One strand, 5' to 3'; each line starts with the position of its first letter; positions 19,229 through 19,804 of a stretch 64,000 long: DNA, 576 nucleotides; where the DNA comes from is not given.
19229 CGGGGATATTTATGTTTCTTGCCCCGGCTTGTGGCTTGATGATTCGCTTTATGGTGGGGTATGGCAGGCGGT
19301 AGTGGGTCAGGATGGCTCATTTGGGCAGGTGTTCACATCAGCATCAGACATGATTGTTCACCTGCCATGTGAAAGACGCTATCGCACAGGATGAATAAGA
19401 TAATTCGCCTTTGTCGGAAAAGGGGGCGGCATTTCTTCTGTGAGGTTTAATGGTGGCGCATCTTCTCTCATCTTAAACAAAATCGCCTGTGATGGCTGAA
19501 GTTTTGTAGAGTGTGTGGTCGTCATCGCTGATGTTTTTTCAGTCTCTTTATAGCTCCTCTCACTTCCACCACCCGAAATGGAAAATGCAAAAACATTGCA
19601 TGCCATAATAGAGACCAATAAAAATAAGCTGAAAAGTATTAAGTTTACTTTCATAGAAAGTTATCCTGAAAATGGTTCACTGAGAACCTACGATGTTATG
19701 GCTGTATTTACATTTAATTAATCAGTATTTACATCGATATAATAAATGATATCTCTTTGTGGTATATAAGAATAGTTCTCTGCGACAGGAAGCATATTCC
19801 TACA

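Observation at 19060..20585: Cluster of three small envelope proteins (yfdY, ypdI, yfdX) of unknown function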

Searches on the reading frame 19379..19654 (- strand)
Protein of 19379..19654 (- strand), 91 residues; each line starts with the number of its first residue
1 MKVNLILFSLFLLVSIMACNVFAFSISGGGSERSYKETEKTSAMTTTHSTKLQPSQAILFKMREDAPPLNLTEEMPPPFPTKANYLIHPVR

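Call 7: search_protein_families(proteins=[window:19379-19654:-], library=ncbifam, max_evalue=0.01)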
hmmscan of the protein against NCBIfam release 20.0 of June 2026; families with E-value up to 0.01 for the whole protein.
window:19379-19654:- (91 aa): 0 families

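Call 15: profile_search(protein=window:19382-19654:-)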
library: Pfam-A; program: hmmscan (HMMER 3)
A. the first sequence (91 residues): domains with independent E <= 10: 1; with E <= 0.001: 0
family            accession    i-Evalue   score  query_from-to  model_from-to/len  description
Dimer_Tnp_hAT     PF05699.19      0.075    13.3      10-54         30-71/84  hAT family C-terminal dimerisation region

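Call 29: find_homologous_proteins(query=window:19382-19654:-, max_evalue=0.01)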
Query window:19382-19654:- (91 aa): 114 proteins with E <= 0.01 among 116 candidates.
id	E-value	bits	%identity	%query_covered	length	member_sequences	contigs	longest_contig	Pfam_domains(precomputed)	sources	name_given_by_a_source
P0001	8.1e-52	190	99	100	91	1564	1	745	-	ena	-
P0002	9.2e-51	187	97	100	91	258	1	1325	-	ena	-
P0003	1.1e-47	177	93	100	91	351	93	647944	-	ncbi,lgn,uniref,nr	ncbi:hypothetical protein FJP46_002096 [Escherichia coli]|uniref:colanic acid biosynthesis lipoprote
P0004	2.1e-47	176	90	100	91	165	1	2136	-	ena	-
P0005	3.2e-47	176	93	100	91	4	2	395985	-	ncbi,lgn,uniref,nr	ncbi:colanic acid biosynthesis lipoprotein YpdI [Escherichia coli]|uniref:colanic acid biosynthesis 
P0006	4.2e-47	175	92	100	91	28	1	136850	-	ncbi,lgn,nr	ncbi:hypothetical protein DL332_00070 [Shigella flexneri]|nr:hypothetical protein [Shigella flexneri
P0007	1.0e-46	174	93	99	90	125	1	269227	-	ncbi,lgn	ncbi:colanic acid biosynthesis lipoprotein YpdI [Escherichia coli]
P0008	1.6e-46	173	92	100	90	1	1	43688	-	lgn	-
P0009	2.8e-46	173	90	100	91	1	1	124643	-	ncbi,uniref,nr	ncbi:putative lipoprotein involved in colanic acid biosynthesis [Escherichia coli]|uniref:Putative l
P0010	1.0e-45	171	90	100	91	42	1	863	-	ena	-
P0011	2.7e-45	169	88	100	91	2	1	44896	-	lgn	-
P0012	4.9e-45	169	88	100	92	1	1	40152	-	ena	-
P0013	6.2e-45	168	90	100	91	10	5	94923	-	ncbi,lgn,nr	ncbi:hypothetical protein EJO63_13960 [Escherichia coli]|nr:hypothetical protein [Escherichia coli] 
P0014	6.2e-45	168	88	100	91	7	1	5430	-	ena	-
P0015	9.5e-45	168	88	100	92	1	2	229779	-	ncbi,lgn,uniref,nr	ncbi:lipoprotein involved in colanic acid biosynthesis [Escherichia coli]|uniref:colanic acid biosyn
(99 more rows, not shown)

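Call 57: search_protein_representatives(protein=window:19382-19654:-)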
Query: 91 residues. Proteins with E-value up to 0.001 (for the whole library): 16; up to 1e-10: 8; up to 1e-30: 0. The best 16 are listed.
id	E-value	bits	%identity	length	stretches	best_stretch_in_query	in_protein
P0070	2.2e-25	104.3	90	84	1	1-60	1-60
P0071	1.3e-24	101.9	62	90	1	1-91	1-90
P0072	4.0e-24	100.3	91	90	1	1-58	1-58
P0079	2.0e-21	91.7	92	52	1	1-52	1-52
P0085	2.0e-17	79.0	88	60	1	1-48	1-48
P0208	1.0e-15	73.6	30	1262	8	18-62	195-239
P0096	5.6e-15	71.2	90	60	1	1-42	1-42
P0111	9.4e-11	57.7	86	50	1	5-41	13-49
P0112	1.8e-08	50.5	68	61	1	2-53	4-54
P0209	2.5e-08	50.0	97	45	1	1-30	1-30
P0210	3.5e-05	40.0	92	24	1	68-91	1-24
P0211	7.0e-05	39.0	69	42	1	1-36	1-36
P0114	7.2e-05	39.0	65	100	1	1-43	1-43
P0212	1.1e-04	38.5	27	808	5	14-48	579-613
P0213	3.5e-04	36.8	32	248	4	50-86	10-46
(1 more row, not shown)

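Call 74: search_solved_structures(query=window:19382-19654:-, max_evalue=1)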
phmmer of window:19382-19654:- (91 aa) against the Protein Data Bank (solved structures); distinct sequences matched with E-value up to 1: 0.

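Call 76: search_protein_families(proteins=[window:19382-19654:-], library=padloc, max_evalue=0.01)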
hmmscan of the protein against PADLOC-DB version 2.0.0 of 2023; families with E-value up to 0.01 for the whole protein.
window:19382-19654:- (91 aa): 0 families

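Call 83: predict_structure(alignment_id=A3)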
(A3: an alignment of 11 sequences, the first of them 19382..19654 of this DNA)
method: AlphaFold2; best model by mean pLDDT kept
length: 91 residues; sequences in the alignment: 11
mean_pLDDT: 60.0   pTM: 0.28
mean pLDDT of the five models: 60.0, 59.9, 59.0, 57.3, 55.2
residues with pLDDT >= 90: 11; 70-90: 13; 50-70: 30; < 50: 37
segments of 3 or more residues with pLDDT < 50: 30-51, 72-74, 79-86
pLDDT, mean of each block of 10 residues (from residue 1): 82 90 67 46 46 56 57 48 50 37
secondary structure, 60 per line:
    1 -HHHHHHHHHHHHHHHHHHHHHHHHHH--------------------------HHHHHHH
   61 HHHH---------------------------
elements in order: H2-27 H54-64
